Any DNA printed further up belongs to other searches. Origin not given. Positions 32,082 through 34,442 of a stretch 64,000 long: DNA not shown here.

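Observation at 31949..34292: Reductase, beta subunit and coupling protein of a di-iron monooxygenase fused into one polypeptide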

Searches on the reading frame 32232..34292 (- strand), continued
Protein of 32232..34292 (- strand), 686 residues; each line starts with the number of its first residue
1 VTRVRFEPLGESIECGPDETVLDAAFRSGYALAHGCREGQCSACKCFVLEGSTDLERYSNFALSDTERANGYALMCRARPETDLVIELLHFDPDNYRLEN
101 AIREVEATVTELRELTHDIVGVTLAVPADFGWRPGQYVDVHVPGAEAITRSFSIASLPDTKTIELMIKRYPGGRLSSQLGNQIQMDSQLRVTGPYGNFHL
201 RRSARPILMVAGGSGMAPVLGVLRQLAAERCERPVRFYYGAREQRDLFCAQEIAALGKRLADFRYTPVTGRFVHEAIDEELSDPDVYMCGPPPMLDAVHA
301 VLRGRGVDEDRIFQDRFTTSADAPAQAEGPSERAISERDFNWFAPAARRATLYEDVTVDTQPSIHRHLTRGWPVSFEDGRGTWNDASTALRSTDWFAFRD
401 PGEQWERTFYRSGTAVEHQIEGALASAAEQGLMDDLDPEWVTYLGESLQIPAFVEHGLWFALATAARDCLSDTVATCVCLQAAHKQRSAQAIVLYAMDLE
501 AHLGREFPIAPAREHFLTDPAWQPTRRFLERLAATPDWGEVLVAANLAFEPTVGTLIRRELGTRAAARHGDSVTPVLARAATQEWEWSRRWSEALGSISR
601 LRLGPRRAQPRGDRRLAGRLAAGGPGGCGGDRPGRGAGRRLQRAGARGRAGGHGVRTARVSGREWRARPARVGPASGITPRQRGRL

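Call 66: search_protein_families(library=pfam, proteins=[P0128, P0123, P0124, P0125, P0127, P0134, P0143, P0250, P0270, P0226], max_evalue=0.0001)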
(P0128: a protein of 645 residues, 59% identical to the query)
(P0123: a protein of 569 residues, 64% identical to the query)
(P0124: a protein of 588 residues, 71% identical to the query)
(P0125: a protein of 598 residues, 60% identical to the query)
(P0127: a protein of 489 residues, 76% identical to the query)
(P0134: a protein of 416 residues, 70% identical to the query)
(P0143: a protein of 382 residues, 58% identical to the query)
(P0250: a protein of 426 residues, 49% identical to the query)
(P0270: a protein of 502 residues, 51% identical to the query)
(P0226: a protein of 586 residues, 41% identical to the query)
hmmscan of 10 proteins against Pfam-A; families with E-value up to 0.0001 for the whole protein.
P0128 (645 aa): 2 families
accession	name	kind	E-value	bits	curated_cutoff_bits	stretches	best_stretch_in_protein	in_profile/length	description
PF02332.24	Phenol_Hydrox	-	6.5e-39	134.3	24.4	1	377-582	17-220/230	Methane/Phenol/Alkene Hydroxylase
PF00111.32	Fer2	-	1.3e-11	44.7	21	1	3-67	12-76/77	2Fe-2S iron-sulfur cluster binding domain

P0123 (569 aa): 2 families
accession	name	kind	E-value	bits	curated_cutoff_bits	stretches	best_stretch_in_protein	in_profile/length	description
PF02332.24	Phenol_Hydrox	-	2.2e-47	162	24.4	1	129-358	1-229/230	Methane/Phenol/Alkene Hydroxylase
PF02406.22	MmoB_DmpM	-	4e-12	46.6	25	1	475-556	2-84/85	MmoB/DmpM family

P0124 (588 aa): 5 families
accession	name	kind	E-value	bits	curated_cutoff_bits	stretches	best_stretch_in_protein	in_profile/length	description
PF00175.26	NAD_binding_1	-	4.7e-16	59.8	22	1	207-300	1-108/109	Oxidoreductase NAD-binding domain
PF00111.32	Fer2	-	2.6e-15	56.5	21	1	6-79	4-76/77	2Fe-2S iron-sulfur cluster binding domain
PF00970.30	FAD_binding_6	-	3.6e-13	50.1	21.1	1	107-196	3-97/99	Oxidoreductase FAD-binding domain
PF02332.24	Phenol_Hydrox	-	7e-07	29.5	24.4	1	371-424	1-53/230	Methane/Phenol/Alkene Hydroxylase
PF22290.1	DmmA-like_N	-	1.4e-05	26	33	1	192-304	8-115/124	Dimethylamine monooxygenase subunit DmmA-like, N-terminal domain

P0125 (598 aa): 3 families
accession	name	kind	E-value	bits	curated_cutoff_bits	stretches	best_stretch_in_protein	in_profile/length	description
PF02332.24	Phenol_Hydrox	-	8e-19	68.6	24.4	1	303-420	1-117/230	Methane/Phenol/Alkene Hydroxylase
PF00175.26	NAD_binding_1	-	1.2e-17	65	22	1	133-228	1-108/109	Oxidoreductase NAD-binding domain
PF00970.30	FAD_binding_6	-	2.8e-12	47.3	21.1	1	29-122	2-97/99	Oxidoreductase FAD-binding domain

P0127 (489 aa): 1 family
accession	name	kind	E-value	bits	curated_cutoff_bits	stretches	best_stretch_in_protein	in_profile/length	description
PF02332.24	Phenol_Hydrox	-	8.8e-50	169.9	24.4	1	152-382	1-229/230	Methane/Phenol/Alkene Hydroxylase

P0134 (416 aa): 1 family
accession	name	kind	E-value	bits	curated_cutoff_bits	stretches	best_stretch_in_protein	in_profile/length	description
PF02332.24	Phenol_Hydrox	-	2.6e-28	99.6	24.4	1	4-153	81-229/230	Methane/Phenol/Alkene Hydroxylase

P0143 (382 aa): 1 family
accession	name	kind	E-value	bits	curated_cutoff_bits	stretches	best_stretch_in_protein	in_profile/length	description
PF02332.24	Phenol_Hydrox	-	6.7e-24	85.2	24.4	1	163-255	138-229/230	Methane/Phenol/Alkene Hydroxylase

P0250 (426 aa): 2 families
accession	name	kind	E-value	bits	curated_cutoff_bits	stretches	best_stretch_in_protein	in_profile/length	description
PF02332.24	Phenol_Hydrox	-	1.2e-12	48.3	24.4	1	166-233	164-230/230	Methane/Phenol/Alkene Hydroxylase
PF02406.22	MmoB_DmpM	-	7.5e-05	23.3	25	0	334-376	2-45/85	MmoB/DmpM family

P0270 (502 aa): 1 family
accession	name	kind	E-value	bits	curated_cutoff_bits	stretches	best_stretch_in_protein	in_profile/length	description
PF02332.24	Phenol_Hydrox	-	1.1e-17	64.8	24.4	1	353-440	141-227/230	Methane/Phenol/Alkene Hydroxylase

P0226 (586 aa): 4 families
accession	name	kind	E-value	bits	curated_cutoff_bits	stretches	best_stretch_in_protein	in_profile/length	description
PF10098.14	DUF2336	-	2.1e-18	67.2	34.6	1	469-563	1-95/262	Uncharacterised protein conserved in bacteria (DUF2336)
PF00111.32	Fer2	-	2.8e-17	62.8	21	1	17-81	14-77/77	2Fe-2S iron-sulfur cluster binding domain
PF00175.26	NAD_binding_1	-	7.4e-17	62.4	22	1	207-310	2-108/109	Oxidoreductase NAD-binding domain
PF00970.30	FAD_binding_6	-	1.9e-07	31.8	21.1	1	114-193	12-96/99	Oxidoreductase FAD-binding domain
